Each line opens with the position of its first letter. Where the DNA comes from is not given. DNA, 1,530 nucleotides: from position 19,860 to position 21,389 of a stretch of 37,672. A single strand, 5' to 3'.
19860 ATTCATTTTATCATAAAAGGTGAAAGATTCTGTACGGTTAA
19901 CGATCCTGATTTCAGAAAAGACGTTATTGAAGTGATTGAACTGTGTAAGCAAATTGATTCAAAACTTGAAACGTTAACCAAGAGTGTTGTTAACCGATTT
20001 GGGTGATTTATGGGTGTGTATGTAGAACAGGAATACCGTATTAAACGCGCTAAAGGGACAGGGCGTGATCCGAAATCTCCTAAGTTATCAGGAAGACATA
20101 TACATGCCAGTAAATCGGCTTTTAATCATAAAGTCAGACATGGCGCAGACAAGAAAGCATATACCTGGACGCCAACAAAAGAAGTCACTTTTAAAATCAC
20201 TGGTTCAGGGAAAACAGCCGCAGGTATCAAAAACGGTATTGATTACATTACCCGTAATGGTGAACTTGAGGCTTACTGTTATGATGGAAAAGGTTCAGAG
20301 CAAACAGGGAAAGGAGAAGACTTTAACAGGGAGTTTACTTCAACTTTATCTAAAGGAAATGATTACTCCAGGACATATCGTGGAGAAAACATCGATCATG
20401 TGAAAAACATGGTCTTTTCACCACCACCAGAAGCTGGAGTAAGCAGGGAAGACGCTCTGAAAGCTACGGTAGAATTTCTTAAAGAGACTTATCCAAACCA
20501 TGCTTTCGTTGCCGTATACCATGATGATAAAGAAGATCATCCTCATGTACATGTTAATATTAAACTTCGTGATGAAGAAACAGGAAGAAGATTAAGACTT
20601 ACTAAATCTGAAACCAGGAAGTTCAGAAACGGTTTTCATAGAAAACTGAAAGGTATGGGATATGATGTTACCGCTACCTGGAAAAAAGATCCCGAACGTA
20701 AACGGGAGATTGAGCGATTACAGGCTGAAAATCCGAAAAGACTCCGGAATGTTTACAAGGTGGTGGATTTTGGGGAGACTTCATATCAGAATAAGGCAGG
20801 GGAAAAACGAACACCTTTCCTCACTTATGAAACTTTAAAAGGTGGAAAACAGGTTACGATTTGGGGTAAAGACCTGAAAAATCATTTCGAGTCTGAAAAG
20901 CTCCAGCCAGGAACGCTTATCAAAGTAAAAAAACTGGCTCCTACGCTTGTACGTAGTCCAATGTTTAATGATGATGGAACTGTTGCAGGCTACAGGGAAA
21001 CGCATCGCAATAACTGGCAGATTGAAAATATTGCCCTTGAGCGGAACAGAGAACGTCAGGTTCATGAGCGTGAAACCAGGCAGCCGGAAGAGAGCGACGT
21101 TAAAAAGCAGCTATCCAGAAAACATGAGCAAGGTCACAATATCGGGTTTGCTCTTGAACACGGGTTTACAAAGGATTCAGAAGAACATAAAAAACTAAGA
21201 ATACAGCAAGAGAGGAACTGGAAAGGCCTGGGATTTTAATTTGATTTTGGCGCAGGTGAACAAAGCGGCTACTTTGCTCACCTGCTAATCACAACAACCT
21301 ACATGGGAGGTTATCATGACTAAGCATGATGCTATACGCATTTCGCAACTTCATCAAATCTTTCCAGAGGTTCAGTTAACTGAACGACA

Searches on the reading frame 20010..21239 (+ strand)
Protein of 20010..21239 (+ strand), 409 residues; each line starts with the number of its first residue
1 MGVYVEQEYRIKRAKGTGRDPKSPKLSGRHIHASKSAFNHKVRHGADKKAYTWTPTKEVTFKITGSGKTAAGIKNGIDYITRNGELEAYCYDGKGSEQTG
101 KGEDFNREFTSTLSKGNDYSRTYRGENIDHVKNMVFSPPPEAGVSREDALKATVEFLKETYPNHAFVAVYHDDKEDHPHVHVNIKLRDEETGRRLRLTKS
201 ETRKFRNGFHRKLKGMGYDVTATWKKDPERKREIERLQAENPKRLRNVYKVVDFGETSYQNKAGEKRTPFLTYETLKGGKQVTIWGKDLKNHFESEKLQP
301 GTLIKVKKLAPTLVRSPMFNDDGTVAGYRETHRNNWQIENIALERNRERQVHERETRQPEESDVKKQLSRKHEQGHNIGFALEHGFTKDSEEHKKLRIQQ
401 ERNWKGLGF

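Call 23: search_protein_families(proteins=[window:20010-21239:+], library=ncbifam, max_evalue=0.01)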
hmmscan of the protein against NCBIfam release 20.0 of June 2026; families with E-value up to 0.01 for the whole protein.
window:20010-21239:+ (409 aa): 1 family
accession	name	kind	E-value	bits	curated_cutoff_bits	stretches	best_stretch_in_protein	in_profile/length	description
NF041450.1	MobP1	subfamily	5.5e-121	403.8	200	1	6-336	1-321/321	MobP1 family relaxase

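Call 33: search_dna_similar(query=window:20010-21239:+, collection=plasmids, mode=protein, rows=spread, max_rows=60, max_evalue=1e-20)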
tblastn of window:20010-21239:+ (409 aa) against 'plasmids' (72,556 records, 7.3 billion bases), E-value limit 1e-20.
Records with a match: 2260; places in all: 2297; records where one place covers at least 80% of the query: 2020.
Best place of each record, by identity: >=99% 422; 95-99% 3; 90-95% 20; 80-90% 1; 60-80% 4; <60% 1810.
By first word of the organism name: Escherichia 983; Klebsiella 491; Salmonella 233; Campylobacter 197; Enterobacter 134; Citrobacter 74; Serratia 28; Shigella 25; Proteus 23; Providencia 13; and 19 more.
By predicted mobility (MOB-suite, as given by PLSDB): conjugative 2111; mobilizable 122; non-mobilizable 27.
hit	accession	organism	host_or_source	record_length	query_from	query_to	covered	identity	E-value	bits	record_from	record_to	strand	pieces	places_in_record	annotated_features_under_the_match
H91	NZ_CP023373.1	Escherichia coli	canine,whole organism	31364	1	409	100%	100.0%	0e+0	846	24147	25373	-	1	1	taxC: DNA relaxase/nickase TaxC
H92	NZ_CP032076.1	Escherichia coli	Avian,Pure culture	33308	1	409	100%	100.0%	0e+0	846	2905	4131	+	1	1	taxC: DNA relaxase/nickase TaxC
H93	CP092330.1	Salmonella enterica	-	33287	1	409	100%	100.0%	0e+0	846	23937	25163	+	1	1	none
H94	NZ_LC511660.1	Escherichia coli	Homo sapiens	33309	1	409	100%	100.0%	0e+0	846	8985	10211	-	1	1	taxC: DNA relaxase/nickase TaxC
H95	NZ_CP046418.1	Escherichia coli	swine,whole organism,liver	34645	1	409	100%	100.0%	0e+0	846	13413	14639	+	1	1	taxC: DNA relaxase/nickase TaxC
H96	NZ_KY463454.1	Escherichia coli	Culture,Sewage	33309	1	409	100%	100.0%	0e+0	846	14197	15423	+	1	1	taxC: DNA relaxase/nickase TaxC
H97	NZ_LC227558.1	Escherichia coli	Chicken Meat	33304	1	409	100%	100.0%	0e+0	846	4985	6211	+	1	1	taxC: DNA relaxase/nickase TaxC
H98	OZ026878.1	Escherichia coli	-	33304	1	409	100%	100.0%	0e+0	846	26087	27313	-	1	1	taxC: spore coat protein CotH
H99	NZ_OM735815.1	Escherichia coli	-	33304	1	409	100%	100.0%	0e+0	846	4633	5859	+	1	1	taxC: DNA relaxase/nickase TaxC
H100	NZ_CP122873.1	Escherichia coli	Sus scrofa,feces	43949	1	409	100%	99.8%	0e+0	843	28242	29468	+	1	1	taxC: DNA relaxase/nickase TaxC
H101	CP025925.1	Escherichia coli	Homo sapiens,stool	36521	1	409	100%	99.5%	0e+0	841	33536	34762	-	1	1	none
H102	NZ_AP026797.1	Escherichia coli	Homo sapiens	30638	1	409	100%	94.6%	0e+0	798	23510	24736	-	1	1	taxC: DNA relaxase/nickase TaxC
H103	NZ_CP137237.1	Proteus mirabilis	Homo sapiens,urine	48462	1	374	91%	39.8%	4e-65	232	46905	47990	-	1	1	mobP1: MobP1 family relaxase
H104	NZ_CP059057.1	Proteus mirabilis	Homo sapiens,Skin ulcer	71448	1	343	84%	37.9%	4e-62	223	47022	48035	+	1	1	mobP1: MobP1 family relaxase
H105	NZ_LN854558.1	Sodalis glossinidius str. 'morsitans'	Glossina morsitans morsitans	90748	1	343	84%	36.8%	5e-46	177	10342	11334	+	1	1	hypothetical protein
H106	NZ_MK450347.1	Escherichia coli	blood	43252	1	344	84%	35.6%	3e-57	209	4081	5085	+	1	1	mobP1: MobP1 family relaxase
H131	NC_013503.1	Escherichia coli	Homo sapiens,urine of ...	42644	1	344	84%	35.4%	4e-56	206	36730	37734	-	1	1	mobP1: MobP1 family relaxase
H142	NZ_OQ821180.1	Serratia liquefaciens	-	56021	5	344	83%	35.1%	4e-54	200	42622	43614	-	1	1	mobP1: MobP1 family relaxase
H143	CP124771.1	Klebsiella michiganensis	Homo sapiens,Rectal Swab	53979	5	344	83%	35.1%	1e-53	199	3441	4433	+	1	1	mobP1: MobP1 family relaxase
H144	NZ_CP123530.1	Arsenophonus nasoniae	Nasonia vitripennis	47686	22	340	78%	34.4%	3e-48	183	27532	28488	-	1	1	mobP1: MobP1 family relaxase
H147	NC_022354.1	Campylobacter jejuni subsp. jejuni 00-2544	Homo sapiens,stool sample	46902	23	301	68%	29.0%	9e-23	108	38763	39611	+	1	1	mobP1: MobP1 family relaxase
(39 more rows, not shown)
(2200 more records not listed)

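Call 37: get_annotated_region(hit=H103, flank=11000)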
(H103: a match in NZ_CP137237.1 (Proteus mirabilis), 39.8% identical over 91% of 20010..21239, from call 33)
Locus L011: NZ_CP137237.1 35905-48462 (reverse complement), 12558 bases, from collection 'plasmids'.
description: Proteus mirabilis strain PM73 plasmid pPM73-KPC_48k, complete sequence
organism: Proteus mirabilis (NCBI taxid 584)
taxonomy: Bacteria; Pseudomonadota; Gammaproteobacteria; Enterobacterales; Morganellaceae; Proteus; Proteus mirabilis
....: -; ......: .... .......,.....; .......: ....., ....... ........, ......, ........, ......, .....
typing (MOB-suite, as given by PLSDB): non-mobilizable; mating-pair formation MPF_T
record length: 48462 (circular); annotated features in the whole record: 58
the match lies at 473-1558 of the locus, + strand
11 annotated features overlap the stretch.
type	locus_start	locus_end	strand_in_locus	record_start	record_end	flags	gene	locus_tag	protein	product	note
CDS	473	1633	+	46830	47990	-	mobP1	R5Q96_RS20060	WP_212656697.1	MobP1 family relaxase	-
CDS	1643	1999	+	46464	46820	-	ddp1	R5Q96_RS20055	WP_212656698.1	DNA distortion polypeptide 3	-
CDS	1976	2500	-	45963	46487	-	-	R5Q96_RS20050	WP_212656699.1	restriction endonuclease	-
CDS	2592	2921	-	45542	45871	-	-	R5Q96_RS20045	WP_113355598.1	hypothetical protein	-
CDS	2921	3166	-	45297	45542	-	-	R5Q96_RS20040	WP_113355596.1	hypothetical protein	-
CDS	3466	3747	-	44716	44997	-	-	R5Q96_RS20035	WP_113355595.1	CopG family transcriptional regulator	-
CDS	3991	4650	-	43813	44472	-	-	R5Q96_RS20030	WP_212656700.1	AAA family ATPase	-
CDS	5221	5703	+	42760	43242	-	-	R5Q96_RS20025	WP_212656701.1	hypothetical protein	-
CDS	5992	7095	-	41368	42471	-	-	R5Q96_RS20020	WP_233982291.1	hypothetical protein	-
CDS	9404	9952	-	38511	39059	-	-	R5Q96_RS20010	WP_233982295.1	recombinase family protein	GO:0006310 - DNA recombination [Evidence IEA]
CDS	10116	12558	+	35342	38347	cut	-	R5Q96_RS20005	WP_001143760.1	Tn3-like element Tn3 family transposase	GO:0006313 - DNA transposition [Evidence IEA]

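Call 38: get_annotated_region(hit=H106, flank=11000)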
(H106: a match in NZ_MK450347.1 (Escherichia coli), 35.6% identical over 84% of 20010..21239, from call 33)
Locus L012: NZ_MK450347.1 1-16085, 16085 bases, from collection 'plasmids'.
description: Escherichia coli strain Z214 plasmid pNDM-Z214, complete sequence
organism: Escherichia coli (NCBI taxid 562)
taxonomy: Bacteria; Pseudomonadota; Gammaproteobacteria; Enterobacterales; Enterobacteriaceae; Escherichia; Escherichia coli
host: -; source: blood; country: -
typing (MOB-suite, as given by PLSDB): conjugative; replicon IncX3; relaxase MOBP; mating-pair formation MPF_T
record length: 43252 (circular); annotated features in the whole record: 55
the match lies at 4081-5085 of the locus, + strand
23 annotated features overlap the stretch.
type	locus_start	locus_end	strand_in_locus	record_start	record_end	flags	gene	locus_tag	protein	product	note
CDS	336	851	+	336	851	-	-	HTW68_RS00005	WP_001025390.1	DnaJ domain-containing protein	-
CDS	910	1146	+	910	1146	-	-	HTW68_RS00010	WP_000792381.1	hypothetical protein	-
CDS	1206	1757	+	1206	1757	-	-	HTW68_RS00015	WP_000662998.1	hypothetical protein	-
CDS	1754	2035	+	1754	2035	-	-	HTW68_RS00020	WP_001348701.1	hypothetical protein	-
CDS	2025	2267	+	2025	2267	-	-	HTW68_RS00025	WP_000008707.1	hypothetical protein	-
CDS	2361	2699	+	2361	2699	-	-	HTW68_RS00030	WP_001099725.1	hypothetical protein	-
CDS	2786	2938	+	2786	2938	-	-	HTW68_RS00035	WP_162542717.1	hypothetical protein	-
CDS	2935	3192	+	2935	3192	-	-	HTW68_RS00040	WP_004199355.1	hypothetical protein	-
CDS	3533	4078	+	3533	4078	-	ddp1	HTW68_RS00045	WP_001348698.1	DNA distortion polypeptide 1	-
CDS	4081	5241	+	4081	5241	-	mobP1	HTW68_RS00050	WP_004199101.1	MobP1 family relaxase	-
CDS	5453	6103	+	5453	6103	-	-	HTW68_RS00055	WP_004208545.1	transcription termination/antitermination NusG family protein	GO:0006354 - DNA-templated transcription elongation [Evidence IEA]; GO:0006355 - regulation of DNA-templated ...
CDS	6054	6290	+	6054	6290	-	-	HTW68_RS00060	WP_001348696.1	hypothetical protein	-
CDS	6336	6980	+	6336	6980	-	-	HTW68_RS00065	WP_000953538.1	lytic transglycosylase domain-containing protein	-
CDS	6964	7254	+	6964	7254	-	-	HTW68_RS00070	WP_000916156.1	TrbC/VirB2 family protein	-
CDS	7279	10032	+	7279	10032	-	-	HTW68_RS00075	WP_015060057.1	VirB3 family type IV secretion system protein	-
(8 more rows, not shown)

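Call 39: get_annotated_region(hit=H131, flank=11000)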
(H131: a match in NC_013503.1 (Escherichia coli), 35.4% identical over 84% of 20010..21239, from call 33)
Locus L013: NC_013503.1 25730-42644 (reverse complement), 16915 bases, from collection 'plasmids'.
description: Escherichia coli plasmid pMAS2027, complete sequence
organism: Escherichia coli (NCBI taxid 562)
taxonomy: Bacteria; Pseudomonadota; Gammaproteobacteria; Enterobacterales; Enterobacteriaceae; Escherichia; Escherichia coli
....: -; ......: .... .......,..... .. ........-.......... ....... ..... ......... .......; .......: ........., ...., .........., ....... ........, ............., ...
typing (MOB-suite, as given by PLSDB): conjugative; replicon IncX1,IncX3; relaxase MOBP; mating-pair formation MPF_T
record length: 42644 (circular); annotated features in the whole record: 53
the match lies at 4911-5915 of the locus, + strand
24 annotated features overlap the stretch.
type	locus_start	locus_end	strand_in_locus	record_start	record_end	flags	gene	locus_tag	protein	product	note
CDS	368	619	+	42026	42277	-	-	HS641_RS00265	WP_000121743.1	plasmid stabilization protein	-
CDS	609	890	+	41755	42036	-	-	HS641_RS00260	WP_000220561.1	type II toxin-antitoxin system RelE/ParE family toxin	GO:0030541 - plasmid partitioning [Evidence IEA]; GO:0051290 - protein heterotetramerization [Evidence IEA]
CDS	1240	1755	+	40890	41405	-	-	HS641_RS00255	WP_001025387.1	J domain-containing protein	GO:0006457 - protein folding [Evidence IEA]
CDS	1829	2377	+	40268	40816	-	-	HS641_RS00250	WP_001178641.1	hypothetical protein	-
CDS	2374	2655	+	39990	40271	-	-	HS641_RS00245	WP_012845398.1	hypothetical protein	-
CDS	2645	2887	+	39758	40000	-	-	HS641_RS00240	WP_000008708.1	hypothetical protein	-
CDS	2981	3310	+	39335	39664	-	-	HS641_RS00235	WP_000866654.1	hypothetical protein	-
CDS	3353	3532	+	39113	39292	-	-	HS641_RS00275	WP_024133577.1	hypothetical protein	-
CDS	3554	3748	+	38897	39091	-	-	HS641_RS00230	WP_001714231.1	hypothetical protein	-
CDS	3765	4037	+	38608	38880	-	-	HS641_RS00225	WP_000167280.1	hypothetical protein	-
CDS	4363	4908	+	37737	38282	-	ddp1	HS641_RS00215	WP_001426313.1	DNA distortion polypeptide 1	-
CDS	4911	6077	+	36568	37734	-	mobP1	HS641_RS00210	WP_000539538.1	MobP1 family relaxase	-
CDS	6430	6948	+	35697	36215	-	-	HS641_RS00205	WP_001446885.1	transcription termination/antitermination NusG family protein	GO:0006354 - DNA-templated transcription elongation [Evidence IEA]; GO:0006355 - regulation of DNA-templated ...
CDS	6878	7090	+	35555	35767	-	-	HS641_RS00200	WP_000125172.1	hypothetical protein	-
CDS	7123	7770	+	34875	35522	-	-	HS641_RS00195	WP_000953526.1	lytic transglycosylase domain-containing protein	-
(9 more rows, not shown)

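Call 72: get_annotated_region(hit=H144, flank=12000)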
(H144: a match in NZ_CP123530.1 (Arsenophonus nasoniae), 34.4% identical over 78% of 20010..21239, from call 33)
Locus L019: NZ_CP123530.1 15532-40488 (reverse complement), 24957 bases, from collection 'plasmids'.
description: Arsenophonus nasoniae strain aNv_CAN plasmid paNv_CAN7, complete sequence
organism: Arsenophonus nasoniae (NCBI taxid 638)
taxonomy: Bacteria; Pseudomonadota; Gammaproteobacteria; Enterobacterales; Morganellaceae; Arsenophonus; Arsenophonus nasoniae
host: -; source: Nasonia vitripennis; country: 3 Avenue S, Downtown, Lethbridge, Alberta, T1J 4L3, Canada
typing (MOB-suite, as given by PLSDB): mobilizable; replicon rep_cluster_1971; relaxase MOBP
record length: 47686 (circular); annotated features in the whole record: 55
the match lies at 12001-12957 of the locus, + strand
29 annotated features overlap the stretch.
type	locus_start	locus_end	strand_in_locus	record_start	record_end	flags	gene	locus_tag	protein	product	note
CDS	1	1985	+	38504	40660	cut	-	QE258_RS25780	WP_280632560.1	DNA topoisomerase 3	GO:0006265 - DNA topological change [Evidence IEA]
CDS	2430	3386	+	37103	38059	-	parM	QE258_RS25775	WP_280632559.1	plasmid segregation protein ParM domain-containing protein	-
CDS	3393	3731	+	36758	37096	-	-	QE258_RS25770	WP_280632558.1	plasmid partitioning/stability family protein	-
CDS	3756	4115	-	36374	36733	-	-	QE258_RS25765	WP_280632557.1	DUF2726 domain-containing protein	-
CDS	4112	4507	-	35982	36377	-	-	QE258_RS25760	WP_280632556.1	hypothetical protein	-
CDS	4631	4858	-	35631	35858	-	-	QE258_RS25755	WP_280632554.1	XRE family transcriptional regulator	-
CDS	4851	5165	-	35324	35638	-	-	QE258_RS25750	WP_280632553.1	hypothetical protein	-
CDS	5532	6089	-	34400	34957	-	-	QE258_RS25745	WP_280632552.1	hypothetical protein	-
CDS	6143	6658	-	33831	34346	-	-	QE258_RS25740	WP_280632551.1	DnaJ domain-containing protein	-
CDS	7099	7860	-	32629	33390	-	istB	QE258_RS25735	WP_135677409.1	IS21-like element helper ATPase IstB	-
CDS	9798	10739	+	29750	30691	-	-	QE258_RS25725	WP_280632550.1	replication initiator protein A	-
CDS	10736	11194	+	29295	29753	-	-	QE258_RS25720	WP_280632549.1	hypothetical protein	-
CDS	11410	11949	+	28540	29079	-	-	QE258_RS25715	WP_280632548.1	hypothetical protein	-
CDS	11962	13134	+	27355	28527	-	mobP1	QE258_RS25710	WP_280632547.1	MobP1 family relaxase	-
CDS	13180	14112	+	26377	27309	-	-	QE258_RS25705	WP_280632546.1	Rpn family recombination-promoting nuclease/putative transposase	-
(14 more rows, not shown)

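Call 78: get_annotated_region(hit=H143, flank=1500)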
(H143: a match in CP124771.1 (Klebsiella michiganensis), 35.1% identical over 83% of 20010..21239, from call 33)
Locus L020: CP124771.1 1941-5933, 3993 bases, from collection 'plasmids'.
description: Klebsiella michiganensis strain 2022CK-00495 plasmid unnamed7, complete sequence
organism: Klebsiella michiganensis (NCBI taxid 1134687)
taxonomy: Bacteria; Pseudomonadota; Gammaproteobacteria; Enterobacterales; Enterobacteriaceae; Klebsiella; Klebsiella michiganensis
host: -; source: Homo sapiens,Rectal Swab; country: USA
typing (MOB-suite, as given by PLSDB): conjugative; replicon IncX5; relaxase MOBP; mating-pair formation MPF_T
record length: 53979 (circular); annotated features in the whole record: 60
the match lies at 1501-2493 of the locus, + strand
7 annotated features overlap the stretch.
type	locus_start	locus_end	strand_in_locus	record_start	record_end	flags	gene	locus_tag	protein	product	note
CDS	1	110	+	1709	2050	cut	-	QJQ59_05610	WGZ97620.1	hypothetical protein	-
CDS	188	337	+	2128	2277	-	-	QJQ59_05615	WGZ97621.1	hypothetical protein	-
CDS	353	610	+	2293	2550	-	-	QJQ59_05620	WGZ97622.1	hypothetical protein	-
CDS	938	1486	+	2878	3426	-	ddp1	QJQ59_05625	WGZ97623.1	DNA distortion polypeptide 1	-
CDS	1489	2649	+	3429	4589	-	mobP1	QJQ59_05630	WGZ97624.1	MobP1 family relaxase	-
CDS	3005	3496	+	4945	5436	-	-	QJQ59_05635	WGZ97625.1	transcription termination/antitermination NusG family protein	-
CDS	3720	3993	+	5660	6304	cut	-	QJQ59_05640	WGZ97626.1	lytic transglycosylase domain-containing protein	-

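Call 79: get_annotated_region(hit=H142, flank=1500)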
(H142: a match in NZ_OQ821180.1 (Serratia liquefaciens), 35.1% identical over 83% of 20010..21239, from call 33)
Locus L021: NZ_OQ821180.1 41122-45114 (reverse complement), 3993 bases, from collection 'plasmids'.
description: Serratia liquefaciens strain 29A21CPO006 plasmid p29A21006_A_KPC, complete sequence
organism: Serratia liquefaciens (NCBI taxid 614)
taxonomy: Bacteria; Pseudomonadota; Gammaproteobacteria; Enterobacterales; Yersiniaceae; Serratia; Serratia liquefaciens
host: -; source: -; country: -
typing (MOB-suite, as given by PLSDB): conjugative; replicon IncX5; relaxase MOBP; mating-pair formation MPF_T
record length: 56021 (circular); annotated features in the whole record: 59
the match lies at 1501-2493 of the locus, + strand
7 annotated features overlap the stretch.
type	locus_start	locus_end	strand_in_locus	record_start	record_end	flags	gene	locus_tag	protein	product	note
CDS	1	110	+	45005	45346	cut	-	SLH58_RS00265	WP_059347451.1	hypothetical protein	-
CDS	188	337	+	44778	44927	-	-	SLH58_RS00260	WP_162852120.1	hypothetical protein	-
CDS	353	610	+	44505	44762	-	-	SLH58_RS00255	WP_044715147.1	hypothetical protein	-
CDS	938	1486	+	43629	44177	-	ddp1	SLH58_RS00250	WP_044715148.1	DNA distortion polypeptide 1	-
CDS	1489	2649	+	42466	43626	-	mobP1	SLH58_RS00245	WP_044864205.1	MobP1 family relaxase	-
CDS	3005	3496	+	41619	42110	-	-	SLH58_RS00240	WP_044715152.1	transcription termination/antitermination NusG family protein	GO:0006354 - DNA-templated transcription elongation [Evidence IEA]; GO:0006355 - regulation of DNA-templated ...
CDS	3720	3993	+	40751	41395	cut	-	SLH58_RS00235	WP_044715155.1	lytic transglycosylase domain-containing protein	-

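Call 80: get_annotated_region(hit=H105, flank=1500)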
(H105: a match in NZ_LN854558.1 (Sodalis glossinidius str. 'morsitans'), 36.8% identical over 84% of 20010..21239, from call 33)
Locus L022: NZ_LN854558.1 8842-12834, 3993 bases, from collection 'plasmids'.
description: Sodalis glossinidius str. 'morsitans' isolate B4 plasmid pSG1, complete sequence
organism: Sodalis glossinidius str. 'morsitans' (NCBI taxid 343509)
taxonomy: Bacteria; Pseudomonadota; Gammaproteobacteria; Enterobacterales; Bruguierivoracaceae; Sodalis; Sodalis glossinidius; Sodalis glossinidius str. 'morsitans'
host: -; source: Glossina morsitans morsitans; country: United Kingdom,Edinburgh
typing (MOB-suite, as given by PLSDB): conjugative; replicon rep_cluster_1971; relaxase MOBP; mating-pair formation MPF_F
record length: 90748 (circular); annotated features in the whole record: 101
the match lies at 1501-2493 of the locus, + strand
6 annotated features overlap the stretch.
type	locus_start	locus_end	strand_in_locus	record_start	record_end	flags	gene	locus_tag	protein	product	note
CDS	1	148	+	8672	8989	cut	-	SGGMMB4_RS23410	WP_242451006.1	hypothetical protein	-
CDS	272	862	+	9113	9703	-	-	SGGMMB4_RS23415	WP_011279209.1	phospholipase D family protein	-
CDS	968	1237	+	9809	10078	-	-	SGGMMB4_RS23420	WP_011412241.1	hypothetical protein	-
CDS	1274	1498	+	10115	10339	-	-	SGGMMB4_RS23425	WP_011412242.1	hypothetical protein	-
CDS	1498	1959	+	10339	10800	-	-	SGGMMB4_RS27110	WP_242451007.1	hypothetical protein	-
CDS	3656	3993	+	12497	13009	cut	-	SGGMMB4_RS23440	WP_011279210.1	DNA-3-methyladenine glycosylase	-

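Call 81: get_annotated_region(hit=H147, flank=1500)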
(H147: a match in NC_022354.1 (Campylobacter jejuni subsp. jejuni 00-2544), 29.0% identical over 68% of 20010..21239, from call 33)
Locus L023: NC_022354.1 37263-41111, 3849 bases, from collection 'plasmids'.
description: Campylobacter jejuni subsp. jejuni 00-2544 plasmid unnamed, complete sequence
organism: Campylobacter jejuni subsp. jejuni 00-2544 (NCBI taxid 1383068)
taxonomy: Bacteria; Campylobacterota; Epsilonproteobacteria; Campylobacterales; Campylobacteraceae; Campylobacter; Campylobacter jejuni; Campylobacter jejuni subsp. jejuni 00-2544
host: -; source: Homo sapiens,stool sample; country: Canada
typing (MOB-suite, as given by PLSDB): conjugative; replicon rep_cluster_475; relaxase MOBP; mating-pair formation MPF_T
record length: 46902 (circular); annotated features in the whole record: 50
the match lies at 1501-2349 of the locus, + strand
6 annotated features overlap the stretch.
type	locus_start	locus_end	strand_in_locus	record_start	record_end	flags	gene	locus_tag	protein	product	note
CDS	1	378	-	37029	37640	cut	-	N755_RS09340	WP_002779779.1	hypothetical protein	-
CDS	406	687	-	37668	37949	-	-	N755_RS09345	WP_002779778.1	hypothetical protein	-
CDS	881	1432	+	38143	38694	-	-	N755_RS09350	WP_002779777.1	hypothetical protein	-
CDS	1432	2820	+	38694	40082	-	mobP1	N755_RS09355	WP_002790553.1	MobP1 family relaxase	-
CDS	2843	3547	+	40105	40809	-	-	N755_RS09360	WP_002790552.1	GNAT family N-acetyltransferase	-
CDS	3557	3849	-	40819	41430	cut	-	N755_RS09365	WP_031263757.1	NYN domain-containing protein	-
